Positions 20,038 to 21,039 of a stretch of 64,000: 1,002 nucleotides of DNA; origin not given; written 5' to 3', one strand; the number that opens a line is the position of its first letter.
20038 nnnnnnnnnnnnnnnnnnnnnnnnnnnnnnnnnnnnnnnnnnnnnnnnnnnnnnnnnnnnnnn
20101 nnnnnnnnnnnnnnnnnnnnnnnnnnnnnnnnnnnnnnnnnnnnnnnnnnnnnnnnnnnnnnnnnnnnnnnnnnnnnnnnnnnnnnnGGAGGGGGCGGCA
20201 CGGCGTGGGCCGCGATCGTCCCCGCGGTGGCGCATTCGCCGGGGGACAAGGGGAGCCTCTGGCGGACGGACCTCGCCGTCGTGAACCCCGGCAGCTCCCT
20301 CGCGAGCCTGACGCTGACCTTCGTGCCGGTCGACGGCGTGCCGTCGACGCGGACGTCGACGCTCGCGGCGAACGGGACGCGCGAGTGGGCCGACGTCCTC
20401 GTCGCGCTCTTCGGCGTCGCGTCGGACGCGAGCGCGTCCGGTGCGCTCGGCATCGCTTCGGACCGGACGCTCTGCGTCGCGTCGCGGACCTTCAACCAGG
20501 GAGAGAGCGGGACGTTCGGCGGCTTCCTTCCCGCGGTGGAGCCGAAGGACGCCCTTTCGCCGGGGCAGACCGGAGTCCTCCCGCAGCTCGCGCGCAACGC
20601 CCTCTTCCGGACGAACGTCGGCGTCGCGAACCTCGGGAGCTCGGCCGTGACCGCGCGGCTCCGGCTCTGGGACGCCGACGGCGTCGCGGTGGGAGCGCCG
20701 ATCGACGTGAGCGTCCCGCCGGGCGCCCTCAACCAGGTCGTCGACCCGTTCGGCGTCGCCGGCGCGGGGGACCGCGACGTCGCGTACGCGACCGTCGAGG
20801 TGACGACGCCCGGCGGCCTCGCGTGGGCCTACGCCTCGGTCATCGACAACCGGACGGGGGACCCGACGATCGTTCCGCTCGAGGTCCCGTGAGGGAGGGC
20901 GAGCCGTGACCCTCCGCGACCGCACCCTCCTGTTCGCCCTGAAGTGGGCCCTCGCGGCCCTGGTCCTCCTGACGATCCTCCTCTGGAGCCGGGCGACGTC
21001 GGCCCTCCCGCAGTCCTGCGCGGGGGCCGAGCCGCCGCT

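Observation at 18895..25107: Tandem array of three secreted paralogs with different catalytic/binding passenger domains but a shared C-terminal domain I do not recognise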

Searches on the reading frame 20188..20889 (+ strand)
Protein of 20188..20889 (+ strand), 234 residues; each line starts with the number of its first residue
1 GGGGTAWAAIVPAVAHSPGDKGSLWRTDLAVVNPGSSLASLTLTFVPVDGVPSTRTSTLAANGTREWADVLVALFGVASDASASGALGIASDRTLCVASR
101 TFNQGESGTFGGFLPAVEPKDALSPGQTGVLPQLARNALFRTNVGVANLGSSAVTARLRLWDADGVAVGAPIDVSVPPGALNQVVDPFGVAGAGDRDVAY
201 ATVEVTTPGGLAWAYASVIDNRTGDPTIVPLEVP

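Call 9: search_solved_structures(query=A1, max_evalue=10)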
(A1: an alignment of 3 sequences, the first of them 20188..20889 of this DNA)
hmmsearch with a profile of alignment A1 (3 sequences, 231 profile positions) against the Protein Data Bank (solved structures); distinct sequences matched with E-value up to 10: 0.

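Call 19: find_related_loci(query=A1, collection=genome_contigs, flank=10000)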
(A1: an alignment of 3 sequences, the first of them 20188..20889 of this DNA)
Query A1 (234 aa) in genome_contigs; peptide patterns used: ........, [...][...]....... (x = any residue, [..] = any of these).
337 stretches matched a pattern; 299 encode a relative of the query (tblastn E <= 1e-3); the best 80 are kept; 79 distinct loci.
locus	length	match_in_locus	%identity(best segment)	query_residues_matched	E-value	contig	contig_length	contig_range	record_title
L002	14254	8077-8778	79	1-234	3e-117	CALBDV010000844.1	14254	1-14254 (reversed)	MAG TPA_asm: uncultured Holophagales bacterium isolate SRR5576002_bin.111_CONCOCT_v1.1_MAG genome assembly, contig: ERZ7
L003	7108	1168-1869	78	1-234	9e-115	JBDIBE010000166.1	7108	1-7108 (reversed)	MAG: Thermoanaerobaculia bacterium isolate AS-MICRO-OLR.30 NODE_53282_length_7108_cov_5.560183, whole genome shotgun seq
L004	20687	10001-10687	76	6-234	3e-109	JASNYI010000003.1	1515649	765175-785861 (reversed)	MAG: Thermoanaerobaculia bacterium isolate ACID-3 HKU-EGSB-ACID-3_3, whole genome shotgun sequence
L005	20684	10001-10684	61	7-234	1e-84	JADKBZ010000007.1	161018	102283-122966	MAG: Holophagales bacterium isolate OdNE_18-Q3-R46-58_BATAC.193 tig00003265-10-1601170, whole genome shotgun sequence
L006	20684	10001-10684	62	7-234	1e-78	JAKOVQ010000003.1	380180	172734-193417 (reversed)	MAG: Acidobacteriota bacterium isolate JPNG_maxbin.061 k201_442323, whole genome shotgun sequence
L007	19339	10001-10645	60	19-234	3e-72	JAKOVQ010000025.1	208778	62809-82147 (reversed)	MAG: Acidobacteriota bacterium isolate JPNG_maxbin.061 k201_413762, whole genome shotgun sequence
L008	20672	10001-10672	50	10-233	2e-58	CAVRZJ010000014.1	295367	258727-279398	MAG: uncultured Acidobacteriota bacterium isolate MFD05942.bin.2.248 genome assembly, contig: contig_40818, whole genome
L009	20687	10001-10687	48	7-233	7e-56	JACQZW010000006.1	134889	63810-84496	MAG: Acidobacteria bacterium isolate NC_groundwater_1577_Pr3_B-0.1um_71_22 SR-2_scaffold_141_292725, whole genome shotgu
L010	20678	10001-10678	48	10-234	1e-52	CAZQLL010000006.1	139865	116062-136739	MAG TPA_asm: uncultured Thermoanaerobaculia bacterium isolate binchicken_co107_161 genome assembly, contig: NODE_231_len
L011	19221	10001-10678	46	2-225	4e-52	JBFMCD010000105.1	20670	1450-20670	MAG: Acidobacteriota bacterium isolate MAG184 MAG184_105, whole genome shotgun sequence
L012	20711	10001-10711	42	7-234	1e-51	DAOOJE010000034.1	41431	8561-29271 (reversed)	MAG TPA_asm: Thermoanaerobaculaceae bacterium isolate AMR_MDS_2761 NODE_1058_length_41431_cov_22.164467, whole genome sh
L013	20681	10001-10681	43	11-234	5e-47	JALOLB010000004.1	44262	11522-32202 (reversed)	MAG: Thermoanaerobaculaceae bacterium isolate Prado014 scaffold_617, whole genome shotgun sequence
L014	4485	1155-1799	41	11-232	3e-42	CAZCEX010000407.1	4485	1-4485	MAG TPA_asm: uncultured Thermoanaerobaculia bacterium isolate SRP155585_co2_217 genome assembly, contig: NODE_21589_leng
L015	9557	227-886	41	11-229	2e-38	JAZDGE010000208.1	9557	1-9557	MAG: Acidobacteriota bacterium isolate MEGAHIT-group-0.236 k141_5770761, whole genome shotgun sequence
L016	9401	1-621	40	19-232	2e-37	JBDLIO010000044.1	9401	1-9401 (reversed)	MAG: Acidobacteriota bacterium isolate MAG033 MAG033_44, whole genome shotgun sequence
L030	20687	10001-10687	36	4-231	1e-33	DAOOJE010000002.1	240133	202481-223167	MAG TPA_asm: Thermoanaerobaculaceae bacterium isolate AMR_MDS_2761 NODE_18_length_240133_cov_21.495147, whole genome sho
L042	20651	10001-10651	38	16-234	2e-31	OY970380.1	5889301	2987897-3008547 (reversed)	MAG: Thermoanaerobaculia bacterium isolate MFD05537.bin.c.2 genome assembly, chromosome: 1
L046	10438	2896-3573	35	10-230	7e-31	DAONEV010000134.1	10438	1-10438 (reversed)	MAG TPA_asm: Thermoanaerobaculaceae bacterium isolate AMR_MDS_3860 NODE_7242_length_10438_cov_3.649138, whole genome sho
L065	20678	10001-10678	35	10-230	2e-28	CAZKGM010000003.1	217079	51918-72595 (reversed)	MAG TPA_asm: uncultured Thermoanaerobaculia bacterium isolate binchicken_co163_178 genome assembly, contig: NODE_18_leng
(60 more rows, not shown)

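Call 78: search_protein_families(library=pfam, proteins=[L042:9899-12034:+, L065:9785-13471:+, L046:2599-6633:+, L030:8684-14935:+], max_evalue=0.001)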
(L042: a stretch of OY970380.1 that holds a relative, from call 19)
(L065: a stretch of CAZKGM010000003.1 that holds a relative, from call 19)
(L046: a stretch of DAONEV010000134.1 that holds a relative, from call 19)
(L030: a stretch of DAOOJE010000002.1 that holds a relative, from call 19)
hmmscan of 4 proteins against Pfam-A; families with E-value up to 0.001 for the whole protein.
L042:9899-12034:+ (712 aa): 0 families

L065:9785-13471:+ (1229 aa): 3 families
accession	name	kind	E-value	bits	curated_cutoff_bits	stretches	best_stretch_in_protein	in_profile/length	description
PF14870.12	PSII_BNR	-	2.4e-38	132.5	27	5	1079-1152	23-95/303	Photosynthesis system II assembly factor YCF48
PF15902.12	Sortilin-Vps10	-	1.3e-11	44.5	33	0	586-694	3-111/446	Sortilin, neurotensin receptor 3,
PF02012.26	BNR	-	3.8e-06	26.5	27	0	736-746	1-11/12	BNR/Asp-box repeat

L046:2599-6633:+ (1345 aa): 2 families
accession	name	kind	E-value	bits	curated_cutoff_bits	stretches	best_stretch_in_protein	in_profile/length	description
PF07705.17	CARDB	-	1.5e-09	38.4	22.7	1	377-468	14-100/101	CARDB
PF13620.12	CarboxypepD_reg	-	7.6e-05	23.4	32.3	1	1159-1217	3-57/82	Carboxypeptidase regulatory-like domain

L030:8684-14935:+ (2084 aa): 7 families
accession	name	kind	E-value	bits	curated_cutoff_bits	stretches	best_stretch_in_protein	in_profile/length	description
PF25390.1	WD40_RLD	-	9.6e-155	515.8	150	3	1061-1397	10-362/363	RCC1-like domain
PF00415.24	RCC1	-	4.3e-126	411.9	21.7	9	1151-1198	1-50/50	Regulator of chromosome condensation (RCC1) repeat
PF13540.12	RCC1_2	-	2.4e-78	256.6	22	10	1185-1214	1-30/30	Regulator of chromosome condensation (RCC1) repeat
PF18911.6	PKD_4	-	8.8e-48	160.7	27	4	281-347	16-85/85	PKD domain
PF03781.23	FGE-sulfatase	-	8.7e-40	137.4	23.3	1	1844-2081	5-254/255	Sulfatase-modifying factor enzyme 1-like domain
PF00801.26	PKD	-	2e-29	101.8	23.5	4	273-347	5-80/80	PKD domain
PF25384.1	Alsin_RLD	-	1.1e-19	71.5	100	0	1154-1218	244-310/405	Alsin RCC1-like domain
